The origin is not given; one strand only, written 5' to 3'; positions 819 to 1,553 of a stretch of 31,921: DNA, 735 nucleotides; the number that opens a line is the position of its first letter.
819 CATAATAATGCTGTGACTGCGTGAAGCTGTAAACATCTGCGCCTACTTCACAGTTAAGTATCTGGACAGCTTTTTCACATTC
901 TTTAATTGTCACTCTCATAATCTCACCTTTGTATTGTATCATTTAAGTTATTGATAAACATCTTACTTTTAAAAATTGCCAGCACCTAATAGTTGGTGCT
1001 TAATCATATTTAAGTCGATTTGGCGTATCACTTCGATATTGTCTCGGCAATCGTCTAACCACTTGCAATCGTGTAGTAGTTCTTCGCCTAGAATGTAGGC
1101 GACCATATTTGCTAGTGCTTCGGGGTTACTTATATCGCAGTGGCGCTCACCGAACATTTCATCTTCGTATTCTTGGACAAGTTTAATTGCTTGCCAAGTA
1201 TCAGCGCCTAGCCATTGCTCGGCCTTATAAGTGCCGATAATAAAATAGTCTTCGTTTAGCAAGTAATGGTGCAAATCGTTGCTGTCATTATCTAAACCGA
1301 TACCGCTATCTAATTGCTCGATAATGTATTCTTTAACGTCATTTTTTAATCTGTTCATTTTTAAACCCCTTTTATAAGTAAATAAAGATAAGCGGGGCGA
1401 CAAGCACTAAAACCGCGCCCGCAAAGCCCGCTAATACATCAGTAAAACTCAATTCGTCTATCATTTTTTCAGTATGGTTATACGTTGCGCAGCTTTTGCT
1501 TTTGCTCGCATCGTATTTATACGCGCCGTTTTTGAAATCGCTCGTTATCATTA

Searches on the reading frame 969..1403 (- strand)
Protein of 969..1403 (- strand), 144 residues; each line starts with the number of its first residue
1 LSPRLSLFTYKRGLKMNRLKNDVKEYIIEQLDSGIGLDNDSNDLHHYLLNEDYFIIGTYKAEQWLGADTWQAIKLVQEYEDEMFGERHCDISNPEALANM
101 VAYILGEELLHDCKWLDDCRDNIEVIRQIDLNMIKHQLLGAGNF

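Call 6: search_protein_families(library=phrogs, proteins=[window:969-1403:-], max_evalue=0.01)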
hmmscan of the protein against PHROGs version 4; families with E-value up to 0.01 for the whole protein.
window:969-1403:- (144 aa): 2 families
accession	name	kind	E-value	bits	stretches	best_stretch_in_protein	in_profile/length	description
phrog_10208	-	unknown function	2.8e-19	70.8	1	15-123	20-127/152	-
phrog_12228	-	unknown function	8.5e-11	43.4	1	23-120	14-105/144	-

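Call 23: search_protein_families(library=pfam, proteins=[window:969-1403:-], max_evalue=0.01)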
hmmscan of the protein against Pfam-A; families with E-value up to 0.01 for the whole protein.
window:969-1403:- (144 aa): 0 families

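Call 64: find_homologous_proteins(query=window:972-1358:-, max_evalue=0.001)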
Query window:972-1358:- (129 aa): 649 proteins with E <= 0.001 among 651 candidates; the best 120 are listed.
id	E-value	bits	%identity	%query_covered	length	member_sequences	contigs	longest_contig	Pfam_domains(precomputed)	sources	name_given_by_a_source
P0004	2.6e-73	262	93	95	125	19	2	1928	-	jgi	-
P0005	2.2e-70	253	90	95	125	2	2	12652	-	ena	-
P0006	1.2e-69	251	89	95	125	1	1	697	-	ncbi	-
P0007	3.7e-66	239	83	98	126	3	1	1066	-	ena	-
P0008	1.3e-64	234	83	97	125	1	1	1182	-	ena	-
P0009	1.5e-64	234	83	97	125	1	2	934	-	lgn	-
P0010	2.8e-64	233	85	95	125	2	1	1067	-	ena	-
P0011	2.5e-63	230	84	95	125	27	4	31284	-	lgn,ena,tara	tara:strand:+ start:890 stop:1267 length:378 start_codon:yes stop_codon:yes gene_type:complete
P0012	1.2e-55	205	77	95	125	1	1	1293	-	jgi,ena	-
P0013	8.5e-37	144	79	64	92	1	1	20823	-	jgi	jgi:hypothetical protein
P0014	4.6e-35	139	53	95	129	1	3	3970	-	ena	-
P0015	4.9e-35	139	53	95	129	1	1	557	-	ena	-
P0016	5.1e-35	139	53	95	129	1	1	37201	-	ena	-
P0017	7.3e-35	138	53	95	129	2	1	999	-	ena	-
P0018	9.0e-35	138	53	95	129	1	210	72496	-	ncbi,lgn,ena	-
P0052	1.4e-33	134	54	95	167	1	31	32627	-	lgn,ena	-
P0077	5.0e-33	132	60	76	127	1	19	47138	-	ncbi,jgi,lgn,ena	-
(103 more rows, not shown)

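Call 65: find_encoding_contigs(protein=P0011, flank=4000, max_places=6)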
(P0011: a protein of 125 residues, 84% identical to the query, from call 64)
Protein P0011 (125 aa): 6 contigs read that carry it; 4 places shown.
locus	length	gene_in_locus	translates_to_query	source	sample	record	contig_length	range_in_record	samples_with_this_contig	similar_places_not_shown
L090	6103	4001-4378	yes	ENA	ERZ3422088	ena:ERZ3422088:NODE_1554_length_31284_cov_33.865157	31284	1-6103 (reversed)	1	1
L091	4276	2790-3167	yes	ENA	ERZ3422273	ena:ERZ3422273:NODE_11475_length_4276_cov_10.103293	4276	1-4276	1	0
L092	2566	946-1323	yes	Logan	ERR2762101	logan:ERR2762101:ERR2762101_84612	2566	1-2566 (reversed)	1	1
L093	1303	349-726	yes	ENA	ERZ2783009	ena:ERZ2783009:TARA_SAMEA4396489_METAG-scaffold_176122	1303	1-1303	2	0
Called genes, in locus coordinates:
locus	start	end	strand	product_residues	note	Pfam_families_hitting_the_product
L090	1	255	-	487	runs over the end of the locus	PF03237:Terminase_6N, PF17289:Terminase_6C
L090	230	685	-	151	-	-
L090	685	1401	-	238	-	-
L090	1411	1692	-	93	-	-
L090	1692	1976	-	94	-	-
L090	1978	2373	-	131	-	PF11351:GTA_holin_3TM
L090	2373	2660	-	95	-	-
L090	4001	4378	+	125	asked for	-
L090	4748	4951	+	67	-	-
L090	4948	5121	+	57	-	-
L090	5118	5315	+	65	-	-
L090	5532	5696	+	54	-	-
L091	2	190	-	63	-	?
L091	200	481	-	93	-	-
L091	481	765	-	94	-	-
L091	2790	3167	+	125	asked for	-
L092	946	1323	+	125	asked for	-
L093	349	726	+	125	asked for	-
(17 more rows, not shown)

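Call 66: find_encoding_contigs(protein=P0005, flank=4000, max_places=6)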
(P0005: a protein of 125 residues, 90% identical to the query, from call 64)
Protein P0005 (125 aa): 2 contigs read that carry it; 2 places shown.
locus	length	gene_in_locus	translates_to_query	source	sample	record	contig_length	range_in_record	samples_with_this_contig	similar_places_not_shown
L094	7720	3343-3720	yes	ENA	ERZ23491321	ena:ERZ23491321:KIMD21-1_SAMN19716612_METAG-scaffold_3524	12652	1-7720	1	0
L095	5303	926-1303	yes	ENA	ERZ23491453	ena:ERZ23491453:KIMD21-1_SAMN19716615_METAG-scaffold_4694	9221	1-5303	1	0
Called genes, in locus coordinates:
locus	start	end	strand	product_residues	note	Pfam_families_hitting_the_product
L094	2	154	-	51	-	?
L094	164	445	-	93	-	-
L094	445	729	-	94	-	-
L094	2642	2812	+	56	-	-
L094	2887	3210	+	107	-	-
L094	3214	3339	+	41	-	-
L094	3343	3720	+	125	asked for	-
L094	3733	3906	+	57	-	-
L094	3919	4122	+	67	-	-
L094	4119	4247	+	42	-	-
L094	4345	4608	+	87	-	-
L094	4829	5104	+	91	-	-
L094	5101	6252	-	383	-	-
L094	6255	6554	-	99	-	-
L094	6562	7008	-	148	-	-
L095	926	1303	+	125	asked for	-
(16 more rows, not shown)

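Call 71: find_encoding_contigs(protein=P0018, flank=5000, max_places=5)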
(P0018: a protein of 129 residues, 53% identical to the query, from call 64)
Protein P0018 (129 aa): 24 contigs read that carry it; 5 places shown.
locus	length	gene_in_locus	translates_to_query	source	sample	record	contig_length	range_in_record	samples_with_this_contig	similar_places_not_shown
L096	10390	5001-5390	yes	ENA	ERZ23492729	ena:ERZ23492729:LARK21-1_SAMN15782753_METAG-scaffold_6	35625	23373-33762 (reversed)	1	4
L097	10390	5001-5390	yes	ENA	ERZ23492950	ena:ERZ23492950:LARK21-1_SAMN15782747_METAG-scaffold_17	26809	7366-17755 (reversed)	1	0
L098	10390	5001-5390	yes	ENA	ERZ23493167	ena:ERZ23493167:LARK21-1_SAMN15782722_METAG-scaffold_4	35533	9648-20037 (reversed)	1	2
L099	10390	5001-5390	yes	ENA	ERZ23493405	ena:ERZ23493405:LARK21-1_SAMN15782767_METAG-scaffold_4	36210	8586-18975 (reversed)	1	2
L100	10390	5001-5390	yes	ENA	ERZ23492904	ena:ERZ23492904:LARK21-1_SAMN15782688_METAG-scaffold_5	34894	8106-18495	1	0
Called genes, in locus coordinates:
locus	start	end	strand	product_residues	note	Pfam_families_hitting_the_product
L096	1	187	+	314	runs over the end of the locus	-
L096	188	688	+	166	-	-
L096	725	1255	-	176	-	-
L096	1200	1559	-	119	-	PF19847:DUF6322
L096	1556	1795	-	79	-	PF20048:DUF6450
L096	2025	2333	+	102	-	-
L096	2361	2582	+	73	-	PF11123:DNA_Packaging_2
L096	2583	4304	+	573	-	PF22530:Terminase-T7_RNaseH-like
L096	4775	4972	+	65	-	-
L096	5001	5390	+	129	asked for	-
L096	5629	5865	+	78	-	PF21977:DUF6926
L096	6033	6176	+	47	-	-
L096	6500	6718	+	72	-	-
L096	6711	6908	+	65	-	-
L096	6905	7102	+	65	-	-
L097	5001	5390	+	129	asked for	-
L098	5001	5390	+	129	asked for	-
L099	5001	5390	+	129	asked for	-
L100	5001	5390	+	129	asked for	-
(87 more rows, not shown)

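Call 72: find_encoding_contigs(protein=P0077, flank=5000, max_places=5)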
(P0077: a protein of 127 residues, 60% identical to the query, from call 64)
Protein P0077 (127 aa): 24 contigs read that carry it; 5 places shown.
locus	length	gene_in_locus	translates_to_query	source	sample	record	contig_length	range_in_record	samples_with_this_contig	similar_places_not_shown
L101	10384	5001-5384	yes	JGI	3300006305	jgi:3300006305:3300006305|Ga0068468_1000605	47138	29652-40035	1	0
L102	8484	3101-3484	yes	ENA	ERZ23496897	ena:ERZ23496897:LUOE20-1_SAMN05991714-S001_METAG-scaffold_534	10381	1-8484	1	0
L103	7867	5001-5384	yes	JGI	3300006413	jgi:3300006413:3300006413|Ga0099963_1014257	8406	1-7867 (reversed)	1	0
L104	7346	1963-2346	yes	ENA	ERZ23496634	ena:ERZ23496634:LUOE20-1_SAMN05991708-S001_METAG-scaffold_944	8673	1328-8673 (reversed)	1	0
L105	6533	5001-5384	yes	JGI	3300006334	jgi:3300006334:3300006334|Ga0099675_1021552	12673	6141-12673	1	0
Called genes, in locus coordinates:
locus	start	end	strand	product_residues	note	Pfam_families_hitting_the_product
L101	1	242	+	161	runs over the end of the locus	-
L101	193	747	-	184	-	-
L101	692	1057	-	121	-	PF19847:DUF6322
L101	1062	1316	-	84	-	PF20048:DUF6450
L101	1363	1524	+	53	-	-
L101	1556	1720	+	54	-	-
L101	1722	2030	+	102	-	-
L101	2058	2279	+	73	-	PF11123:DNA_Packaging_2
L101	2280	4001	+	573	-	PF22530:Terminase-T7_RNaseH-like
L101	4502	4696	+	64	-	-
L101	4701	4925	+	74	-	-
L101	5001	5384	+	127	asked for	-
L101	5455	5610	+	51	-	-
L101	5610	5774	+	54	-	-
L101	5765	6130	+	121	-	-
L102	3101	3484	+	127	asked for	-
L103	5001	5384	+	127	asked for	-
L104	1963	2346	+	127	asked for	-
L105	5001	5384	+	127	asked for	-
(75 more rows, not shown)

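Call 73: find_encoding_contigs(protein=P0052, flank=5000, max_places=5)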
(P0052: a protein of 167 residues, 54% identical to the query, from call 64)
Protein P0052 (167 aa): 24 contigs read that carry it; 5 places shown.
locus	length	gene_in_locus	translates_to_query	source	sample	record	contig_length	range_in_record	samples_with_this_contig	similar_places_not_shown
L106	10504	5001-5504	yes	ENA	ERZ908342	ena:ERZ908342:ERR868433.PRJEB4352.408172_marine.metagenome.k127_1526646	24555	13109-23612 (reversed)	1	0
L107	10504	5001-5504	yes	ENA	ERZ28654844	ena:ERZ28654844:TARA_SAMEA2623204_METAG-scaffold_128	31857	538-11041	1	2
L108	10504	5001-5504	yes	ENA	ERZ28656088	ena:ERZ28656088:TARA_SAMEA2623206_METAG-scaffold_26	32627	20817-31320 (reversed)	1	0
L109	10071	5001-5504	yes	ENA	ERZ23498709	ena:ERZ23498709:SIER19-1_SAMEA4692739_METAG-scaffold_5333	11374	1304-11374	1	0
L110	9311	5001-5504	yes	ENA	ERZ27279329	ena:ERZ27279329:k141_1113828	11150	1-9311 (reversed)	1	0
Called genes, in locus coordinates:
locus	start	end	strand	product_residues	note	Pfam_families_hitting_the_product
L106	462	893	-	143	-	PF19847:DUF6322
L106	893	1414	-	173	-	PF19847:DUF6322 (weak)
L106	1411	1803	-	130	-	PF20048:DUF6450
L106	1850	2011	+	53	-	-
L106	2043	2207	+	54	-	-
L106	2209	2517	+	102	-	-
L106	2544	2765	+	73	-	PF11123:DNA_Packaging_2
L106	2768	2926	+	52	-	-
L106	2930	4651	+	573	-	PF22530:Terminase-T7_RNaseH-like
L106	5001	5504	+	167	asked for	-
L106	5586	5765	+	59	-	-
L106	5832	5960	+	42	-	-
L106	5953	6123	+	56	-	-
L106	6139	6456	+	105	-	-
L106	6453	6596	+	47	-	-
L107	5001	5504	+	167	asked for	-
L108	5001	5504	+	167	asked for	-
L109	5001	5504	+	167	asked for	-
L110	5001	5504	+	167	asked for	-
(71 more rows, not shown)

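Call 80: predict_structure(alignment_id=A2)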
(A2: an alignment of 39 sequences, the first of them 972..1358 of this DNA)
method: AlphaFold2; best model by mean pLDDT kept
length: 129 residues; sequences in the alignment: 39
mean_pLDDT: 76.3   pTM: 0.73
mean pLDDT of the five models: 76.3, 72.8, 72.5, 69.0, 64.2
residues with pLDDT >= 90: 10; 70-90: 80; 50-70: 32; < 50: 7
segments of 3 or more residues with pLDDT < 50: 40-42
pLDDT, mean of each block of 10 residues (from residue 1): 84 80 63 59 59 87 90 86 86 81 69 75 71
secondary structure, 60 per line:
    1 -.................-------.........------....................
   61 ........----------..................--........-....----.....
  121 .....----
elements in order: H2-18 H26-34 H41-68 H79-96 H99-106 H108-111 H116-125

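Call 83: fold_search(model_id=the predicted structure, library=pdb)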
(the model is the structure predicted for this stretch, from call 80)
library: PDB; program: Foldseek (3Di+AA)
matches with E <= 10: 64; with E <= 0.001: 0
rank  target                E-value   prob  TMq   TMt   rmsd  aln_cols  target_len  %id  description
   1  6o6p_A                2.1e+00  0.06  0.19  0.14  13.8       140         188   11  Structure of the regulator FasR from Mycobacterium tuberculosis in complex with DNA (released 2020-03-11)
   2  6o6p_B                2.7e+00  0.04  0.18  0.14  14.3       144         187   14  Structure of the regulator FasR from Mycobacterium tuberculosis in complex with DNA (released 2020-03-11)
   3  2dwk                  2.8e+00  0.08  0.25  0.22  15.7       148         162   15  Crystal structure of the RUN domain of mouse Rap2 interacting protein x (released 2006-08-29)
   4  6hry_B                2.9e+00  0.05  0.19  0.14  14.4       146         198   11  EthR2 in complex with compound 3 (BDM72719) (released 2019-02-27)
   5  9kq0_A                3.4e+00  0.03  0.18  0.11  22.6       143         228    8  Structure of TolQRA complex at pH 8.0 from E.coli (released 2026-03-04)
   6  6hs0_B                3.8e+00  0.04  0.20  0.15  14.4       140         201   12  EthR2 in complex with compound 5 (BDM71847) (released 2019-02-27)
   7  9kq0_C                3.8e+00  0.03  0.18  0.12  22.6       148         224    7  Structure of TolQRA complex at pH 8.0 from E.coli (released 2026-03-04)
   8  9kpz_D                4.0e+00  0.03  0.18  0.12  23.6       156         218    8  Structure of TolQRA complex at pH 5.4 from E.coli (released 2026-03-04)
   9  9ln8_D                4.2e+00  0.06  0.25  0.21  13.8       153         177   12  Structure of NAP1 in complex with H2A.Z-H2B (released 2025-12-24)
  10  6pir_B                4.2e+00  0.05  0.23  0.22  16.0       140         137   14  Crystal structure of the Legionella effector protein MavE (released 2020-05-06)
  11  9a68_A                4.7e+00  0.05  0.20  0.07  10.6       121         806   11  Integrative model of PARC-PARE by crosslinking MS and deep learning (released 2024-09-18)
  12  3ezu                  4.7e+00  0.04  0.22  0.12  11.6       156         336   15  Crystal structure of multidomain protein of unknown function with GGDEF-domain (NP_951600.1) from GEOBACTER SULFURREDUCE (released 2008-11-18)
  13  5e3h_A                5.2e+00  0.03  0.17  0.06  13.5       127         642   20  Structural Basis for RNA Recognition and Activation of RIG-I (released 2015-11-18)
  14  6mbd_A                5.2e+00  0.02  0.16  0.16  14.0       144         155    8  Human Mcl-1 in complex with the designed peptide dM1 (released 2019-03-06)
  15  5b7j_MODEL_1_A        5.4e+00  0.07  0.24  0.27  12.1        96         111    9  Structure model of Sap1-DNA complex (released 2017-02-22)
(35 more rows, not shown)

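Call 88: search_protein_families(library=ncbifam, proteins=[window:972-1358:-], max_evalue=0.01)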
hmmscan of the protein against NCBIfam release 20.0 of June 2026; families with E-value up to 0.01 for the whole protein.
window:972-1358:- (129 aa): 0 families
